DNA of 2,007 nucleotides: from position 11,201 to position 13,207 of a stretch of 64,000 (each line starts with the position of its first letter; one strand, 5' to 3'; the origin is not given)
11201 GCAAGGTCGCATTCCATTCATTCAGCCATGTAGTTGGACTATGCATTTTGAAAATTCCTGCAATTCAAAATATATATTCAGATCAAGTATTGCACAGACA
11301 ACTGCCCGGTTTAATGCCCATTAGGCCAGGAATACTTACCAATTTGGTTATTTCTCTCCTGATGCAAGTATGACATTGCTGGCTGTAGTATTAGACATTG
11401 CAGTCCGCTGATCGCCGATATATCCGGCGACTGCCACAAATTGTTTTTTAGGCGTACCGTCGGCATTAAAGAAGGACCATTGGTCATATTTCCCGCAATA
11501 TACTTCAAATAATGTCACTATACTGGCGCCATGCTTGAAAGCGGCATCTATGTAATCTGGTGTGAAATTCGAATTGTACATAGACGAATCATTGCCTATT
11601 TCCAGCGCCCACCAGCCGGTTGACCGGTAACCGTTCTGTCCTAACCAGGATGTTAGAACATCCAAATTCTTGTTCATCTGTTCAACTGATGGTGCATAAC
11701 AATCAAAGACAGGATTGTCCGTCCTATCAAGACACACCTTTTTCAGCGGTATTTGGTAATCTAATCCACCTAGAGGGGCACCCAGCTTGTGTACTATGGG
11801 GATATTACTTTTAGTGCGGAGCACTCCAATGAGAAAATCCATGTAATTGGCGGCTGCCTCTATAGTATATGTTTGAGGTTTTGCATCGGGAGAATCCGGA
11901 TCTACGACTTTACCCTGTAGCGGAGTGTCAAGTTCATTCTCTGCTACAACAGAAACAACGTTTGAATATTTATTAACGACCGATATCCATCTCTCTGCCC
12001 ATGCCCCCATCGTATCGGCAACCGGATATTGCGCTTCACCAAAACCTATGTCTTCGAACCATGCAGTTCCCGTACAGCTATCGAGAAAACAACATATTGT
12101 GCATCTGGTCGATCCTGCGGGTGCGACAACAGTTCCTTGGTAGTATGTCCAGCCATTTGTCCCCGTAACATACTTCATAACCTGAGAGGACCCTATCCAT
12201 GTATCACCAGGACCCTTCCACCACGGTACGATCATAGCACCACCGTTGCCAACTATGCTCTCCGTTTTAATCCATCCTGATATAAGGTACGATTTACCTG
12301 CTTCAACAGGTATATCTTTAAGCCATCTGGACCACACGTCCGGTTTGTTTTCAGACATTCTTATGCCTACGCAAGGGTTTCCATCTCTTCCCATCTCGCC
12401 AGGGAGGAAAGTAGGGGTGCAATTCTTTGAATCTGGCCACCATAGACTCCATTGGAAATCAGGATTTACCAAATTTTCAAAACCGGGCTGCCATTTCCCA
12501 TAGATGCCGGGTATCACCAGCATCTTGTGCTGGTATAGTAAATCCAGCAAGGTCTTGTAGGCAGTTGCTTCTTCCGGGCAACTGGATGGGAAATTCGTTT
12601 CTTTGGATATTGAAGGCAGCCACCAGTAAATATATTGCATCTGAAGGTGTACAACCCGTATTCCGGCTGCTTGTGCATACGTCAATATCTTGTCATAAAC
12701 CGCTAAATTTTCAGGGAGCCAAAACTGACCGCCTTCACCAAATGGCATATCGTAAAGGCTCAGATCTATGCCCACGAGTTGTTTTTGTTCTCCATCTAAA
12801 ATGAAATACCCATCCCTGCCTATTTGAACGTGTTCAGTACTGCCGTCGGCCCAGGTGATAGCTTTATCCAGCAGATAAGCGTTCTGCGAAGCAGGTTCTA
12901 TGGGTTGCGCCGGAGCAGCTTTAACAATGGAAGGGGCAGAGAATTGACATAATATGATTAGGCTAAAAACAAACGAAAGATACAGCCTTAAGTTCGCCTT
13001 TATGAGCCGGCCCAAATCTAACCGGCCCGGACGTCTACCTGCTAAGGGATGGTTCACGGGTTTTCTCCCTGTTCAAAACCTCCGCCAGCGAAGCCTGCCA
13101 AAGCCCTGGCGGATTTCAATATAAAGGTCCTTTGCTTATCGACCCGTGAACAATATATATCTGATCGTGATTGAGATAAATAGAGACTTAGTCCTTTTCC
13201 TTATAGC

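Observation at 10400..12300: The same CBM-like module appears in the membrane GT-C enzyme and in a secreted GH-like protein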

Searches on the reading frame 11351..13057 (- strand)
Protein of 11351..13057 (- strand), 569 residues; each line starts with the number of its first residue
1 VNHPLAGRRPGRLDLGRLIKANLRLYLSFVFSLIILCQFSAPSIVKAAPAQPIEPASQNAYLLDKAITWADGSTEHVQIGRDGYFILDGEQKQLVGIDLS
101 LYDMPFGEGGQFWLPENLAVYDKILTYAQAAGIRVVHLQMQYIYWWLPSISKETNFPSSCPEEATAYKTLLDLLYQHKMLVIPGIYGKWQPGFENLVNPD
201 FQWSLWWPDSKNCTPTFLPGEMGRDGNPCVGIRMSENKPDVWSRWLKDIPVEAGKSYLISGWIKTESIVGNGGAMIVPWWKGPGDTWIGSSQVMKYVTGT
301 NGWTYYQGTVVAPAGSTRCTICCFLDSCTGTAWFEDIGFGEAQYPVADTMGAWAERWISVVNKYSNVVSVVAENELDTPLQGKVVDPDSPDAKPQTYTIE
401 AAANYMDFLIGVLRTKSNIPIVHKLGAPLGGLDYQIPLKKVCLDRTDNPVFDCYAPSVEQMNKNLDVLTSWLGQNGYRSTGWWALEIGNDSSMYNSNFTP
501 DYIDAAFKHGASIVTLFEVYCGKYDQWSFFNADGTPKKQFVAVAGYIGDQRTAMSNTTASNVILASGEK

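Call 8: search_protein_families(library=pfam, proteins=[window:11351-13057:-], max_evalue=1)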
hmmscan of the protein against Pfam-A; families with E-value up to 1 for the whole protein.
window:11351-13057:- (569 aa): 0 families

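Call 9: search_protein_families(library=ncbifam, proteins=[window:11351-13057:-], max_evalue=1)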
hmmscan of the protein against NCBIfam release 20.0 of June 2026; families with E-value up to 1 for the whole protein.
window:11351-13057:- (569 aa): 0 families

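Call 14: search_solved_structures(query=window:11351-13057:-, max_evalue=1)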
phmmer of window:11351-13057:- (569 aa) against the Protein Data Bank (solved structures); distinct sequences matched with E-value up to 1: 7.
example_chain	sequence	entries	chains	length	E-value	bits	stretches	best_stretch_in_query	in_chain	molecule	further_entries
6bhh_A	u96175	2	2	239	0.057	15.4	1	217-326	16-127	Histone-lysine N-methyltransferase SETDB1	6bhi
4d0q_A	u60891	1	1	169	0.084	14.8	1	181-341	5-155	HYALURONATE LYASE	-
6la3_C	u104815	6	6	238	0.16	13.9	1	286-330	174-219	Capsid protein VP3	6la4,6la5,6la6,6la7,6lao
1h8t_C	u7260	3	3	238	0.22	13.4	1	286-330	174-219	ECHOVIRUS 11 COAT PROTEIN VP3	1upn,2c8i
6lap_C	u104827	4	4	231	0.23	13.3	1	286-329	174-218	Capsid protein VP3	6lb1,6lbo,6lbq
8b8r_C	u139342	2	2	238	0.32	12.9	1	295-330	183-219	VP3 | Genome polyprotein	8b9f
3cfy_A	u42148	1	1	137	0.88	11.4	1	73-128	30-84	Putative LuxO repressor protein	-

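Call 19: find_homologous_proteins(query=window:11351-13057:-, max_evalue=0.001)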
Query window:11351-13057:- (569 aa): 25 proteins with E <= 0.001 among 7889 candidates.
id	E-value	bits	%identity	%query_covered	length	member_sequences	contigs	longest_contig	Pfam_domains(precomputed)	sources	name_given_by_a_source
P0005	0.0e+0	1353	100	100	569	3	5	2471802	-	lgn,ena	-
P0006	1.4e-213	729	76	69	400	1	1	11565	-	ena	-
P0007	2.6e-130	454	43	97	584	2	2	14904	-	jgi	-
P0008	2.5e-93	332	46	35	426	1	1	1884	-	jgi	jgi:hypothetical protein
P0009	1.5e-82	296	45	31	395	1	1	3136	-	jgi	jgi:hypothetical protein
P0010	4.3e-82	295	42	35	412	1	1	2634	-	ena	-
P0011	1.9e-79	286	49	26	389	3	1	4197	-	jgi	-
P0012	2.7e-78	282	43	31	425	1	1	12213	-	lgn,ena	-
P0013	3.3e-77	279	36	53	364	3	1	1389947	-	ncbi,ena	-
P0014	3.4e-77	279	47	31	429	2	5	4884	-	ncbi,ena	-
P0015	1.5e-75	273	42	35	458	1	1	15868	-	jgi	jgi:hypothetical protein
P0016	1.1e-72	264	41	35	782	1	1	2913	PF13385.14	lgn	-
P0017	1.3e-63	234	41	37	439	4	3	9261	-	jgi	-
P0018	1.2e-61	227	49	26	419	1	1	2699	-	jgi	jgi:hypothetical protein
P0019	5.3e-59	219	33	38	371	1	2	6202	-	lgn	-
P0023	3.4e-47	180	60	24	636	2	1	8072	-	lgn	-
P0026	1.2e-40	158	48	27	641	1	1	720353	-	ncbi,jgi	ncbi:MAG: hypothetical protein ABSG90_04905 [Dehalococcoidia bacterium]|jgi:hypothetical protein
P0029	6.7e-6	43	38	16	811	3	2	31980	PF02018.24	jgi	jgi:hypothetical protein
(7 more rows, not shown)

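Call 20: find_encoding_contigs(protein=P0005, flank=3000, max_places=3)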
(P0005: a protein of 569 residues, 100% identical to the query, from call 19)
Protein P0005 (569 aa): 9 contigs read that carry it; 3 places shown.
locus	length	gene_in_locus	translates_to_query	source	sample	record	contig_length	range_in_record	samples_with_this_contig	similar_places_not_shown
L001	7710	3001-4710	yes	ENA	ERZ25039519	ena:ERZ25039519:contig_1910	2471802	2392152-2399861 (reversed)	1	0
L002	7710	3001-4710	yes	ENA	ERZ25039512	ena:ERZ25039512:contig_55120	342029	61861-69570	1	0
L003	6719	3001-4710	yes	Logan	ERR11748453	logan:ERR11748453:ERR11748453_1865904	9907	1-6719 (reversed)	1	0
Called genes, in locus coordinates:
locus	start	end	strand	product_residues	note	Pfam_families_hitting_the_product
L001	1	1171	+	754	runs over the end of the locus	PF09971:DUF2206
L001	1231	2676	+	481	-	PF01943:Polysacc_synt, PF13440:Polysacc_synt_3, PF03023:MurJ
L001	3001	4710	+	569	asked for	-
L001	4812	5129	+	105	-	-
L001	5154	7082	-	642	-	-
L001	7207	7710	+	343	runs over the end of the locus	PF00288:GHMP_kinases_N, PF08544:GHMP_kinases_C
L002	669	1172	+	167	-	PF09971:DUF2206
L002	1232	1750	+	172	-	PF01943:Polysacc_synt, PF13440:Polysacc_synt_3 (weak)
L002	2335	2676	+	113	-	-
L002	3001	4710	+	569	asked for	-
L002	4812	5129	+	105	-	-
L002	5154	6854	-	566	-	-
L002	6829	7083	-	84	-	-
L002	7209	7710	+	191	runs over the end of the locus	PF00288:GHMP_kinases_N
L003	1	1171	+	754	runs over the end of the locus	PF09971:DUF2206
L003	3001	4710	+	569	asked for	-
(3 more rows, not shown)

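Call 22: find_encoding_contigs(protein=P0007, flank=10000, max_places=3)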
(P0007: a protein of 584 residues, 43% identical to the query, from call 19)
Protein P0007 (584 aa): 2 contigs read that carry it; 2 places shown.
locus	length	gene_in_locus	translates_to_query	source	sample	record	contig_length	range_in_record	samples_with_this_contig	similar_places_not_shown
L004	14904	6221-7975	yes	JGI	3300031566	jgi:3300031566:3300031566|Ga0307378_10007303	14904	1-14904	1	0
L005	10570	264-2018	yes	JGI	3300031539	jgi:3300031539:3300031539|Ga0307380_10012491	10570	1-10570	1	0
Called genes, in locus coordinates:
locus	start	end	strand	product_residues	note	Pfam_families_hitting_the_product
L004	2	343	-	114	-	?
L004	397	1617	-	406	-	PF13439:Glyco_transf_4, PF13579:Glyco_trans_4_4, PF00534:Glycos_transf_1, PF13692:Glyco_trans_1_4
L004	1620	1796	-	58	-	-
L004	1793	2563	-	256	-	PF00535:Glycos_transf_2, PF13641:Glyco_tranf_2_3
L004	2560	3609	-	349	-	PF00106:adh_short (weak), PF01073:3Beta_HSD, PF01370:Epimerase, PF02719:Polysacc_synt_2, PF04321:RmlD_sub_bind, PF16363:GDP_Man_Dehyd, PF07993:NAD_binding_4 (weak)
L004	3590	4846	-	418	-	PF03721:UDPG_MGDP_dh_N, PF03807:F420_oxidored (faint), PF00984:UDPG_MGDP_dh, PF03720:UDPG_MGDP_dh_C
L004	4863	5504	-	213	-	PF04307:YdjM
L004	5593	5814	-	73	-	PF12728:HTH_17, PF00376:MerR (weak), PF13411:MerR_1 (weak)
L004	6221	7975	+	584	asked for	-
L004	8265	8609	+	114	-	-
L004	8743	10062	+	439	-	-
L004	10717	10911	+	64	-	-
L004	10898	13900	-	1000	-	PF06841:Phage_T4_gp19, PF07610:DUF1573 (faint), PF15780:ASH (faint), PF22073:Cep192_D4 (faint), PF22544:HYDIN_VesB_CFA65-like_Ig (weak), PF12371:TMEM131_like_N (weak), PF02369:Big_1, PF09134:Invasin_D3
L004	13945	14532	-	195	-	PF06841:Phage_T4_gp19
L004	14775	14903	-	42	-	?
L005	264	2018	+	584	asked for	-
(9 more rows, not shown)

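Call 23: find_encoding_contigs(protein=P0023, flank=10000, max_places=3)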
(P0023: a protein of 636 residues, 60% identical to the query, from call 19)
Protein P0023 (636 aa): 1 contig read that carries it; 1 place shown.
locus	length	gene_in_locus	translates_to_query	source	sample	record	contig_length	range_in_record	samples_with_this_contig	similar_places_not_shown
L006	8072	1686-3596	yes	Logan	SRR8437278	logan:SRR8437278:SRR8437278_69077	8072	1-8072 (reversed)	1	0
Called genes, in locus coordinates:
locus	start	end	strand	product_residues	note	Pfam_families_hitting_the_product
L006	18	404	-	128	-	PF07760:DUF1616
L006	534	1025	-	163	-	-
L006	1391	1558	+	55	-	-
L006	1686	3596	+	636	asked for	-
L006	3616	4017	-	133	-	PF01219:DAGK_prokar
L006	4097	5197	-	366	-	PF22544:HYDIN_VesB_CFA65-like_Ig (faint), PF07705:CARDB (weak), PF14310:Fn3-like (faint), PF16841:CBM60 (faint)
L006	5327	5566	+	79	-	-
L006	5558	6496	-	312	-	PF02517:Rce1-like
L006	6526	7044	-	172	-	PF07760:DUF1616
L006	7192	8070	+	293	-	?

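Call 36: predict_structure(alignment_id=A2)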
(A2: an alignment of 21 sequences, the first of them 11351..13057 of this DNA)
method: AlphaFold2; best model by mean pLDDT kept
length: 569 residues; sequences in the alignment: 21
mean_pLDDT: 77.2   pTM: 0.70
mean pLDDT of the five models: 77.2, 75.9, 75.8, 75.4, 74.8
residues with pLDDT >= 90: 242; 70-90: 153; 50-70: 77; < 50: 97
segments of 3 or more residues with pLDDT < 50: 1-14, 40-58, 207-245, 383-388, 552-569
pLDDT, mean of each block of 10 residues (from residue 1): 38 58 80 65 42 46 95 96 93 93 80 93 96 94 77 59 92 98 93 89 62 36 42 38 51 82 73 77 77 61 76 86 68 67 69 95 97 89 49 77 97 96 90 85 97 94 96 93 92 80 96 92 85 93 88 41 33
secondary structure, 60 per line:
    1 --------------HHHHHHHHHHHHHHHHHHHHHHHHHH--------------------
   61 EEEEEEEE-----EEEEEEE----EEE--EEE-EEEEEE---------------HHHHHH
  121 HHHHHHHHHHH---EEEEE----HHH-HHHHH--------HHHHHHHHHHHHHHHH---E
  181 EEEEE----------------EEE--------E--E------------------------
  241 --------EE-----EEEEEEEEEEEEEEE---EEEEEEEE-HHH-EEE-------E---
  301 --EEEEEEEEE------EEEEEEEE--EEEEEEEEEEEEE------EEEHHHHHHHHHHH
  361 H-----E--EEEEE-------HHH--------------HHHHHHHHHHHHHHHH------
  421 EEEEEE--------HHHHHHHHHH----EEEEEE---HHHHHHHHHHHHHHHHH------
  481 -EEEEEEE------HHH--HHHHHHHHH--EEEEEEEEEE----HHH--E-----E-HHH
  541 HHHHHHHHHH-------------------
elements in order: H15-40 E61-68 E74-80 E85-87 E90-92 E94-99 H115-131 E135-139 H148-152 H161-176 E180-185 E202-204 E256-270 E274-281 E287-289 E303-311 E318-325 E328-340 E347-349 H350-361 E370-374 H399-414 E421-426 H435-444 E449-454 H458-474 E482-488 H500-508 E511-520 H538-550

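Call 39: fold_search(model_id=the predicted structure, library=pdb)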
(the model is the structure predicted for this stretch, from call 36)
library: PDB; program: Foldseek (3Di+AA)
matches with E <= 10: 1762; with E <= 0.001: 119
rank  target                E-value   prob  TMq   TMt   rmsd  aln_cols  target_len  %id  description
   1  2wys_A                1.9e-07  1.00  0.23  0.25  16.4       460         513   10  High resolution crystallographic structure of the Clostridium thermocellum N-terminal endo-1,4-beta-D-xylanase 10B (Xy (released 2010-08-25)
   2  2w5f_B                3.0e-07  1.00  0.24  0.26  16.1       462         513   11  High resolution crystallographic structure of the Clostridium thermocellum N-terminal endo-1,4-beta-D-xylanase 10B (Xy (released 2010-01-19)
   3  5bx9                  3.5e-07  1.00  0.36  0.47  10.2       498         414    9  Structure of PslG from Pseudomonas aeruginosa (released 2015-10-07)
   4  2w5f_A                6.6e-07  1.00  0.23  0.25  16.3       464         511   10  High resolution crystallographic structure of the Clostridium thermocellum N-terminal endo-1,4-beta-D-xylanase 10B (Xy (released 2010-01-19)
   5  2wys_B                9.2e-07  1.00  0.23  0.25  16.4       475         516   10  High resolution crystallographic structure of the Clostridium thermocellum N-terminal endo-1,4-beta-D-xylanase 10B (Xy (released 2010-08-25)
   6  7bob_A                9.8e-07  1.00  0.39  0.39  10.2       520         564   11  Exo-beta-1,4-mannosidase Op5Man5 from Opitutaceae bacterium strain TAV5 (released 2021-07-14)
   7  7bob_B                1.5e-06  1.00  0.38  0.38  10.3       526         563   10  Exo-beta-1,4-mannosidase Op5Man5 from Opitutaceae bacterium strain TAV5 (released 2021-07-14)
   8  7bob_C                1.7e-06  1.00  0.37  0.37  10.5       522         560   11  Exo-beta-1,4-mannosidase Op5Man5 from Opitutaceae bacterium strain TAV5 (released 2021-07-14)
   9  6mpc_A                2.9e-06  1.00  0.36  0.48  10.8       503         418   12  Crystal structure of E257A mutant of BlMan5B (released 2019-01-30)
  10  5i3d_C                3.0e-06  1.00  0.36  0.42  10.3       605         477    9  Sulfolobus solfataricus beta-glycosidase - E387Y mutant (released 2017-02-01)
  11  6mp7_A                3.4e-06  1.00  0.38  0.49  10.8       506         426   12  Crystal structure of the E257A mutant of BlMan5B in complex with GlcNAc (soaking) (released 2019-01-30)
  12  1us2_A                5.1e-06  1.00  0.19  0.20  16.1       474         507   10  Xylanase10C (mutant E385A) from Cellvibrio japonicus in complex with xylopentaose (released 2003-12-18)
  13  6mpa_A                5.4e-06  1.00  0.37  0.49  10.7       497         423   12  Crystal structure of BlMan5B in complex with GlcNAc (soaking) (released 2019-01-30)
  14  6mp2_A                5.7e-06  1.00  0.37  0.49  10.7       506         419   12  Crystal structure of BlMan5B solved by SIRAS (released 2019-01-30)
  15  5y6t                  6.0e-06  1.00  0.38  0.55   9.1       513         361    9  Crystal structure of endo-1,4-beta-mannanase from Eisenia fetida (released 2018-06-27)
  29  2zey_A                2.8e-05  1.00  0.14  0.46   3.7        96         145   21  Family 16 carbohydrate binding module (released 2008-03-04)
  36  3oea_A                5.8e-05  1.00  0.13  0.44   4.1        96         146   21  Crystal structure of the Q121E mutants of C.polysaccharolyticus CBM16-1 bound to cellopentaose (released 2010-08-25)
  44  2zey_B                8.2e-05  1.00  0.13  0.44   4.2        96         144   22  Family 16 carbohydrate binding module (released 2008-03-04)
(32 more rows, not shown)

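Call 45: search_solved_structures(query=A2, max_evalue=1)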
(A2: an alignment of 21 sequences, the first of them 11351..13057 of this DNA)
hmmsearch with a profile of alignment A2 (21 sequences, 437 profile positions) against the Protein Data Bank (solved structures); distinct sequences matched with E-value up to 1: 0.

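Call 50: search_protein_families(library=pfam, alignment_id=A2, max_evalue=1)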
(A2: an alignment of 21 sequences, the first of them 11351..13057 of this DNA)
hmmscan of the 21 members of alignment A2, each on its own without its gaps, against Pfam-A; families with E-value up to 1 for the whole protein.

A. member 1, window:11351-13057:- (569 aa): 0 families

B. families by the number of members that match (of 21 scanned): 21 families
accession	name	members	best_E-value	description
PF13385.13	Laminin_G_3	1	8.2e-32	Concanavalin A-like lectin/glucanases superfamily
PF05345.18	He_PIG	1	1.4e-13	Putative Ig domain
PF16656.11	Pur_ac_phosph_N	1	3.3e-09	Purple acid Phosphatase, N-terminal domain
PF00041.27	fn3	1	3.8e-09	Fibronectin type III domain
PF17963.7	Big_9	1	1e-08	Bacterial Ig domain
PF17803.7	Cadherin_4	1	0.0079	Bacterial cadherin-like domain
PF02018.23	CBM_4_9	1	0.0099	Carbohydrate binding domain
PF15353.11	HECA_N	1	0.014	Headcase N-terminal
PF10140.15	YukC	1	0.02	WXG100 protein secretion system (Wss), protein YukC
PF00354.24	Pentaxin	1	0.024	Pentaxin family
PF16655.11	PhoD_N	1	0.025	PhoD-like phosphatase, N-terminal domain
PF00054.30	Laminin_G_1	1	0.03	Laminin G domain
PF04004.18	Leo1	1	0.035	Leo1-like protein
PF25059.1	FN3_DSCAM-DSCAML_C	1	0.052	DSCAM/DSCAML C-terminal Fn3-like domain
PF18911.6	PKD_4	1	0.082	PKD domain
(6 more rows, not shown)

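Call 54: find_encoding_contigs(protein=P0006, flank=10000, max_places=2)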
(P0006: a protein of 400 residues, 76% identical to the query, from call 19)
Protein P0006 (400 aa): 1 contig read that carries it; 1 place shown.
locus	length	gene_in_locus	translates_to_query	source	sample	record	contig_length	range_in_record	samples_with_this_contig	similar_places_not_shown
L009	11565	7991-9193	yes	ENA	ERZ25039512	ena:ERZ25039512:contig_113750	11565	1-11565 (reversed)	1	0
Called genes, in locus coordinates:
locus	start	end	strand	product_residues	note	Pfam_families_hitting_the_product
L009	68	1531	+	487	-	PF03062:MBOAT, PF13813:MBOAT_2 (weak)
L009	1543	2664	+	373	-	PF16822:ALGX, PF14286:DHHW (weak)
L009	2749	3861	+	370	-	PF13439:Glyco_transf_4, PF13477:Glyco_trans_4_2 (weak), PF13579:Glyco_trans_4_4, PF20706:GT4-conflict, PF00534:Glycos_transf_1, PF13692:Glyco_trans_1_4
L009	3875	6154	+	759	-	PF09971:DUF2206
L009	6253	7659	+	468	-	PF01943:Polysacc_synt, PF13440:Polysacc_synt_3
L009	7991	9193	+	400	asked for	-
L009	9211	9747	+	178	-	-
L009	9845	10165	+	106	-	-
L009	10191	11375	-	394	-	-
